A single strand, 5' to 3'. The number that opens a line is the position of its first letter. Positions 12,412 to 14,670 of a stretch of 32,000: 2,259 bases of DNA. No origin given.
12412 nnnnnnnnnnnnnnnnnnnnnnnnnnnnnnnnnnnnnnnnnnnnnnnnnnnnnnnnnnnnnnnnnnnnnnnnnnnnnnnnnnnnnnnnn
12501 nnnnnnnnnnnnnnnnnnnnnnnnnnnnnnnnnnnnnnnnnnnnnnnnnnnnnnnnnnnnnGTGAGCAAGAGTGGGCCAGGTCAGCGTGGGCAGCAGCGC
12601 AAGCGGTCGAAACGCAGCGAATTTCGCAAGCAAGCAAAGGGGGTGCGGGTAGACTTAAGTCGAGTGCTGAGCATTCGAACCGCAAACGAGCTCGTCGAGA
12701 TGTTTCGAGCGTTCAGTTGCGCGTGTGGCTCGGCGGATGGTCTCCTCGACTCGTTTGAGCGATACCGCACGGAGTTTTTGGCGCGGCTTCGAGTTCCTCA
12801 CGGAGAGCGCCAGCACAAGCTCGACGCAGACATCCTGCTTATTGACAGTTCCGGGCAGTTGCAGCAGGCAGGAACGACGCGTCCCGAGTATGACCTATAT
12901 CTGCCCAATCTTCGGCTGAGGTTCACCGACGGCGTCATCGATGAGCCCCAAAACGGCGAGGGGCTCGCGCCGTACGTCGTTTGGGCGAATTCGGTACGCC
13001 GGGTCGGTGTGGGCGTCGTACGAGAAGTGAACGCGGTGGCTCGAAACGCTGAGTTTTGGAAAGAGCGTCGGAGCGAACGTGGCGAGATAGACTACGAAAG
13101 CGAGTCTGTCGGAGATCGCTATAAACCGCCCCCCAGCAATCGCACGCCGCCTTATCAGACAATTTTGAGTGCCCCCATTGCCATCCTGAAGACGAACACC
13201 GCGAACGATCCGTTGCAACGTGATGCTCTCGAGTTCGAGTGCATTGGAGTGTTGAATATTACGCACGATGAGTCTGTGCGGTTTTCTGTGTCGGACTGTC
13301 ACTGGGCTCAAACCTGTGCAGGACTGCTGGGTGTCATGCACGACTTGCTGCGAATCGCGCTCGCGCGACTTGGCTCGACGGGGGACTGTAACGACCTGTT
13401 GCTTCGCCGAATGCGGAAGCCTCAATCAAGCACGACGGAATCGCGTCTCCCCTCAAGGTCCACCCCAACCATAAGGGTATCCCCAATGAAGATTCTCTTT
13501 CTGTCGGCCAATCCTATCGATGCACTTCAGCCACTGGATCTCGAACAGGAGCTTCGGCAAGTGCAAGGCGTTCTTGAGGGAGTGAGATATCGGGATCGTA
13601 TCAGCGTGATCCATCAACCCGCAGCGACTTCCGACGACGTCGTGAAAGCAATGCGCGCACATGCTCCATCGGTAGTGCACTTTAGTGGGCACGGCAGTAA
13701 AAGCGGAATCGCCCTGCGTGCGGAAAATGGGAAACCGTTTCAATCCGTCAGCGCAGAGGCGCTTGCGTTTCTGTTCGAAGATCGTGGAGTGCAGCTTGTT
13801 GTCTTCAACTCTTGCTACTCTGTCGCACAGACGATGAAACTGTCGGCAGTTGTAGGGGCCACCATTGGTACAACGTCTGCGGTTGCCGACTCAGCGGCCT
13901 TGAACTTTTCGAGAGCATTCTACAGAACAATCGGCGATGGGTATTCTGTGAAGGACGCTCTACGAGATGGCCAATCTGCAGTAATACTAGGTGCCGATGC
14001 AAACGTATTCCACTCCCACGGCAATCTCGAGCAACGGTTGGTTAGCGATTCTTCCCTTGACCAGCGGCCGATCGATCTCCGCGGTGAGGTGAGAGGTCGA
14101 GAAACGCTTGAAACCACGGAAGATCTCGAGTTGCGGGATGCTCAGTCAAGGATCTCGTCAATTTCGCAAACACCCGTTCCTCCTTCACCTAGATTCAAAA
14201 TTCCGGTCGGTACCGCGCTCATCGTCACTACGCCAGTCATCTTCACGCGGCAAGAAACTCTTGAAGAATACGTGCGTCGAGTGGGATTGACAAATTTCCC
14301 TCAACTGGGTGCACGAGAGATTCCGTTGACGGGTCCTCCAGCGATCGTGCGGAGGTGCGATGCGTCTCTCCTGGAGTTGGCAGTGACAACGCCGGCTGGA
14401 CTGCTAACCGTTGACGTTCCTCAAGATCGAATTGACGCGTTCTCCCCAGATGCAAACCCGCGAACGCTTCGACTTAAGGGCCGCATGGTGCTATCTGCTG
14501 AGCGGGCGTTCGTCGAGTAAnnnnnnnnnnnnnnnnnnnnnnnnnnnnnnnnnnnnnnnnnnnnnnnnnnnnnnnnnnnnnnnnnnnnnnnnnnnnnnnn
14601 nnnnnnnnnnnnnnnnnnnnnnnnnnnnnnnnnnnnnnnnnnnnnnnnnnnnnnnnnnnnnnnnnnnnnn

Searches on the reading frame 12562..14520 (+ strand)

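Call 50: search_protein_families(library=ncbifam, proteins=[window:12562-14520:+], max_evalue=0.001)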
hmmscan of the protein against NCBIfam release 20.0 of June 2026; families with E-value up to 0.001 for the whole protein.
window:12562-14520:+ (652 aa): 1 family
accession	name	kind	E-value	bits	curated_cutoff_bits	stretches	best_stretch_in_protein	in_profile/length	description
NF045509.1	CellDiv_HetF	equivalog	0.00013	20.4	1200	1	291-425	146-293/836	cell division protein HetF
